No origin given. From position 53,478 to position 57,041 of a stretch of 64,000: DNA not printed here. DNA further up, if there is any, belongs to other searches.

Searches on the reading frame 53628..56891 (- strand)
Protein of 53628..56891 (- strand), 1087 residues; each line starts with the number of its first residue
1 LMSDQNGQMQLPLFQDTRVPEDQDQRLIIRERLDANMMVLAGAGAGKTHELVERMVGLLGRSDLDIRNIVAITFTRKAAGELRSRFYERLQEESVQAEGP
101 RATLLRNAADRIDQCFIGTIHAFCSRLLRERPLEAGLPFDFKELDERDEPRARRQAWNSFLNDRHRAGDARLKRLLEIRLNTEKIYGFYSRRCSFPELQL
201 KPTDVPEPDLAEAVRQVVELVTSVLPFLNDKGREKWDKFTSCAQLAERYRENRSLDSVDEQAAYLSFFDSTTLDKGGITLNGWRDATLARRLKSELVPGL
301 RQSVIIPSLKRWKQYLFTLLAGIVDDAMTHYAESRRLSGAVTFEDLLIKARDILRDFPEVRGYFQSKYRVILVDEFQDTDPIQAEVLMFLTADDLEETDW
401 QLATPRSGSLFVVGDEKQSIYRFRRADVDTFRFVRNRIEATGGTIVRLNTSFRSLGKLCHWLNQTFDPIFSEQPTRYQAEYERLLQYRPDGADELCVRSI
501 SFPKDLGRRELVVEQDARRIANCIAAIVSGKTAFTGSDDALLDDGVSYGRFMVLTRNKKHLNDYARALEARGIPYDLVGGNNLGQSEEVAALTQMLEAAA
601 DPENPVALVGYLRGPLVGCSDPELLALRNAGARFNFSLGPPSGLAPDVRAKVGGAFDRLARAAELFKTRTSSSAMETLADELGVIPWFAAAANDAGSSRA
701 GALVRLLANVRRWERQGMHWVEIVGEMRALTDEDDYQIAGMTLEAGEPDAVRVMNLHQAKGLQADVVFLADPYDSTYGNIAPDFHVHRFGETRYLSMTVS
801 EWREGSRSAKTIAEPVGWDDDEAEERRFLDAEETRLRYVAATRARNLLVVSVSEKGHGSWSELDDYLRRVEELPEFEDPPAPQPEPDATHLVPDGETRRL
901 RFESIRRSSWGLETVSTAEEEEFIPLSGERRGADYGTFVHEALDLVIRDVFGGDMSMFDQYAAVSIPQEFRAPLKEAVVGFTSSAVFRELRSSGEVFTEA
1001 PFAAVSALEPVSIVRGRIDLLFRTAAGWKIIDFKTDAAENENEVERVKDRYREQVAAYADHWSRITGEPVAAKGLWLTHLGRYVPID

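Call 12: search_protein_families(library=pfam, proteins=[window:53628-56891:-], max_evalue=0.0001)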
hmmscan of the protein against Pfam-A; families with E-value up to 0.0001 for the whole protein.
window:53628-56891:- (1087 aa): 5 families
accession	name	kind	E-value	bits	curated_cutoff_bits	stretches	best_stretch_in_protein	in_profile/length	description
PF00580.27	UvrD-helicase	-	1.5e-51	176.1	23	1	24-433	4-265/271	UvrD/REP helicase N-terminal domain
PF13361.12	UvrD_C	-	2.6e-16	60.4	25.6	1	744-854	284-349/350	UvrD-like helicase C-terminal domain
PF13245.12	AAA_19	-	1.3e-14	55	25.1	1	28-128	4-72/134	AAA domain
PF12705.13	PDDEXK_1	-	7.5e-09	36.3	22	1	932-1067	34-174/247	PD-(D/E)XK nuclease superfamily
PF13538.12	UvrD_C_2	-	1.8e-08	34.6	27.4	0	751-777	2-28/52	UvrD-like helicase C-terminal domain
